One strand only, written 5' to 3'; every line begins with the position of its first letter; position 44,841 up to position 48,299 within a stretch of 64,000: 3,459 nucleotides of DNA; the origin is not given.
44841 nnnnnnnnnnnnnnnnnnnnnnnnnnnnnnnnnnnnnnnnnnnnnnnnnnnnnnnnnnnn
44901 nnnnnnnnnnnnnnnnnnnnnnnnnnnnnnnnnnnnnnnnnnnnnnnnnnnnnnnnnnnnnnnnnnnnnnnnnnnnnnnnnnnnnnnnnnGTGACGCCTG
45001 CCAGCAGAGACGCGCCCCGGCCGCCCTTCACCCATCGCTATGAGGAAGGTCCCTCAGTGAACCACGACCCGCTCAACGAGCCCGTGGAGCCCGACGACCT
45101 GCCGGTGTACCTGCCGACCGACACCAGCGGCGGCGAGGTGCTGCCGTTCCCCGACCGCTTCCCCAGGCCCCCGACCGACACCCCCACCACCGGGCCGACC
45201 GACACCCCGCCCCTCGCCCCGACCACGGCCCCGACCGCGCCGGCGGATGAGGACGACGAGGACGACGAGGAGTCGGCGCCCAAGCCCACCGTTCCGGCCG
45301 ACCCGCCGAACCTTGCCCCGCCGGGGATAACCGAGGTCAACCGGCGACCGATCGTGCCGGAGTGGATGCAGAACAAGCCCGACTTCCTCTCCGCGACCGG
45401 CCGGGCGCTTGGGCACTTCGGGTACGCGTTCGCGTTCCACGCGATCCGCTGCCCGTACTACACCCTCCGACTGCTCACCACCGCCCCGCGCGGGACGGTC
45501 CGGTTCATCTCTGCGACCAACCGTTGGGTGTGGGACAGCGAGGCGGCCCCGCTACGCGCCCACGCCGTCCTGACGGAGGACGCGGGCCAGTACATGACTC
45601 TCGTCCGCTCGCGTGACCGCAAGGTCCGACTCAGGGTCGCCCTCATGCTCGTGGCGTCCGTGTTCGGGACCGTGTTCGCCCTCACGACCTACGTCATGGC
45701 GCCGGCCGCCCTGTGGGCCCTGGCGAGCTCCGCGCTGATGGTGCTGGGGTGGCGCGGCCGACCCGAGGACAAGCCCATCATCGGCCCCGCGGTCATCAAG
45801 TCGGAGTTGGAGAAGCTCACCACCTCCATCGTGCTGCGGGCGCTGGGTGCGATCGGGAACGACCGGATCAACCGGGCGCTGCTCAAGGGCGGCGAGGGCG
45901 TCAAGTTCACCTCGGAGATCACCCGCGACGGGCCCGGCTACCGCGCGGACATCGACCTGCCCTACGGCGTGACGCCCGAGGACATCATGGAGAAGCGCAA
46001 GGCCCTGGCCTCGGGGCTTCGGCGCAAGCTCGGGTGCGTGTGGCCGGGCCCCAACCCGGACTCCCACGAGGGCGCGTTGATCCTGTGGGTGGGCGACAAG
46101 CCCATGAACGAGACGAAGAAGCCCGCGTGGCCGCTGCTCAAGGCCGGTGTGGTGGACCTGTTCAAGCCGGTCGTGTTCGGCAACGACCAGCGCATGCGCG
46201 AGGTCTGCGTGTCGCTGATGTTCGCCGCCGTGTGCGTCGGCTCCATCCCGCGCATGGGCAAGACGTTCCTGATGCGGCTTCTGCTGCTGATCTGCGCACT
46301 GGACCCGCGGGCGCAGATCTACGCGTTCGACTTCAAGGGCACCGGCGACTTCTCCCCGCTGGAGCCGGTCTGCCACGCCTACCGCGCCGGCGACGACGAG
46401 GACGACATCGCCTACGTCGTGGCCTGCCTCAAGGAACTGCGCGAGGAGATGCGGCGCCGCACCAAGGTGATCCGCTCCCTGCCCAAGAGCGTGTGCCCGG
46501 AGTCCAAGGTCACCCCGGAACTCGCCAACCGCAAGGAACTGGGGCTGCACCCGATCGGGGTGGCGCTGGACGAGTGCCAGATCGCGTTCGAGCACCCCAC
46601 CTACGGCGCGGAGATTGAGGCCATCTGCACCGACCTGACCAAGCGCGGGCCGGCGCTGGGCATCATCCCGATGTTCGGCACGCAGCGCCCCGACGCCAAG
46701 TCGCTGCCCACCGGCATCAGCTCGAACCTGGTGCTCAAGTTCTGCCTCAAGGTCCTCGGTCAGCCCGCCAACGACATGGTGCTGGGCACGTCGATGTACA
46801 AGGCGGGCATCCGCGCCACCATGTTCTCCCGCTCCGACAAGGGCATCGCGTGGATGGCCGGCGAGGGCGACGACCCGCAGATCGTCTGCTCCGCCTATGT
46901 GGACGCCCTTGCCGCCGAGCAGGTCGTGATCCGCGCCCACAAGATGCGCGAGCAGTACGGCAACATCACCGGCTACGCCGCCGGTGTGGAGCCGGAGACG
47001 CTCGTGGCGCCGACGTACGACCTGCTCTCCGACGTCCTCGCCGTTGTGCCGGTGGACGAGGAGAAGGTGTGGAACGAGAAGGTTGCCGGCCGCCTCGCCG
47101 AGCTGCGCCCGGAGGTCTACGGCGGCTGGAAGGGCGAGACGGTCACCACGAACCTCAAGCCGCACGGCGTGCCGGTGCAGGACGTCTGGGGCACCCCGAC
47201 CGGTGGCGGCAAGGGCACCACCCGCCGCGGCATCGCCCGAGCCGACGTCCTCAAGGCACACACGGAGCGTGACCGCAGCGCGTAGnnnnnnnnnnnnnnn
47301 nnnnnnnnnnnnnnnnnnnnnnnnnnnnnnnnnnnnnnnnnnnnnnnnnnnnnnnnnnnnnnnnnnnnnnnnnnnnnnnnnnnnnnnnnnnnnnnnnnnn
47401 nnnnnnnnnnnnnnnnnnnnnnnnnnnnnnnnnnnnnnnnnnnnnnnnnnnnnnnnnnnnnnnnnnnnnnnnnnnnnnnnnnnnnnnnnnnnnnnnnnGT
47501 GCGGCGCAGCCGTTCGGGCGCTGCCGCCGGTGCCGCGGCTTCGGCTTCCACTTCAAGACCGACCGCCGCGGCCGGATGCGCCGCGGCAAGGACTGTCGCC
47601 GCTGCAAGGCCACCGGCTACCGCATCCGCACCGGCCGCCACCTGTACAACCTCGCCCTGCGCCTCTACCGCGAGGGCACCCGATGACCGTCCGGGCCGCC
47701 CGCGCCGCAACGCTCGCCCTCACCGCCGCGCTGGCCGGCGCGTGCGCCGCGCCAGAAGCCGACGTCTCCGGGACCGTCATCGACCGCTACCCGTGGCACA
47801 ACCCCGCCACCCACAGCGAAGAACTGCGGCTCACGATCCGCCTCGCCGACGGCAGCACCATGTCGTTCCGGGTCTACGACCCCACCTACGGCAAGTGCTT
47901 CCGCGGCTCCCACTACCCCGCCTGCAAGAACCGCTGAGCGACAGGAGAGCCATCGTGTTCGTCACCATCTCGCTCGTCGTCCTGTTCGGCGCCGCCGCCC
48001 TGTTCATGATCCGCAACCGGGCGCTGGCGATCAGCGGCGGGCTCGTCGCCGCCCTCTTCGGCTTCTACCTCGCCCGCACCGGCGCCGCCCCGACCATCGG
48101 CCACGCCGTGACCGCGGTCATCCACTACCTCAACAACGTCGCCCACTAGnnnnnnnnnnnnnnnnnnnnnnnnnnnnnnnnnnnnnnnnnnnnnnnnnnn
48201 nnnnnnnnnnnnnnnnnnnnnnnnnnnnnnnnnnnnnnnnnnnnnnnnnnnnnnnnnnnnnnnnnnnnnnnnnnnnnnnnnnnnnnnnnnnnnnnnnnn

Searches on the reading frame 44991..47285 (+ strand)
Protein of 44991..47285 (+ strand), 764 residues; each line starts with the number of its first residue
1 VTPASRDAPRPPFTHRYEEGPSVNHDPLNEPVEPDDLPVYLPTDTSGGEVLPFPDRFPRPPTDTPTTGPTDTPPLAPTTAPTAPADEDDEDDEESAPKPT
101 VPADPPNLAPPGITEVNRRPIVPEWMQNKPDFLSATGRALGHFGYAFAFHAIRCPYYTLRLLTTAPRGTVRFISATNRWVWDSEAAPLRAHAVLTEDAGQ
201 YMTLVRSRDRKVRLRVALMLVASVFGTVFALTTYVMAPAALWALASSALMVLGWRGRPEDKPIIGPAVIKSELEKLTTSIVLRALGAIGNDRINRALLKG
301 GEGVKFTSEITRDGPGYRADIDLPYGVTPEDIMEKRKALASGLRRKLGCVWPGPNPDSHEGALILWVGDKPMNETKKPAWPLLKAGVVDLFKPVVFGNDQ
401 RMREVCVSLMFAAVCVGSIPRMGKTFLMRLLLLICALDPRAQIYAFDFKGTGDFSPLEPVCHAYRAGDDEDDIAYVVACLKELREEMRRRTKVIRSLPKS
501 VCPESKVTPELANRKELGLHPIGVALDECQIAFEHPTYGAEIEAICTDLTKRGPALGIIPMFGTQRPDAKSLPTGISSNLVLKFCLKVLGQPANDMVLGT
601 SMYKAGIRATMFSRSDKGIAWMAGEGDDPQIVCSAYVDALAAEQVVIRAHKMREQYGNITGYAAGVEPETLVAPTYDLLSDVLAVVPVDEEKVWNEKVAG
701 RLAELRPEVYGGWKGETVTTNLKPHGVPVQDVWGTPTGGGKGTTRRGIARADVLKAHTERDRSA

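Call 12: search_protein_families(library=pfam, proteins=[window:44991-47285:+], max_evalue=0.01)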
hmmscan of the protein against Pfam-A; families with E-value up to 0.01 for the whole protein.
window:44991-47285:+ (764 aa): 1 family
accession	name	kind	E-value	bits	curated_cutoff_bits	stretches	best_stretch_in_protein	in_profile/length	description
PF01580.24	FtsK_SpoIIIE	-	0.0023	17.8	24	1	423-496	51-125/221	FtsK/SpoIIIE family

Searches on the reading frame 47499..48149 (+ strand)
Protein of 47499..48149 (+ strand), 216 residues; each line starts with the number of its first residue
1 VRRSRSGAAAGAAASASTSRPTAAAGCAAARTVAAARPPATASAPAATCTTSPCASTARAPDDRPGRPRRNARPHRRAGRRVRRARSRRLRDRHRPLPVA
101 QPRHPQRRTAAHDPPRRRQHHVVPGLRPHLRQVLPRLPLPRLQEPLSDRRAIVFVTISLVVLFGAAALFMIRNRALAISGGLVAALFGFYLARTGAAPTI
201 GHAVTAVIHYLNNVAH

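Call 12: search_protein_families(library=pfam, proteins=[window:47499-48149:+], max_evalue=0.01)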
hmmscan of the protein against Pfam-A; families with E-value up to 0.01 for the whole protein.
window:47499-48149:+ (216 aa): 1 family
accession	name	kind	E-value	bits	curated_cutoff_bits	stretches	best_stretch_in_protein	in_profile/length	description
PF21827.1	New_glue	-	0.0045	17.2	31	1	11-93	20-92/94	New glue protein family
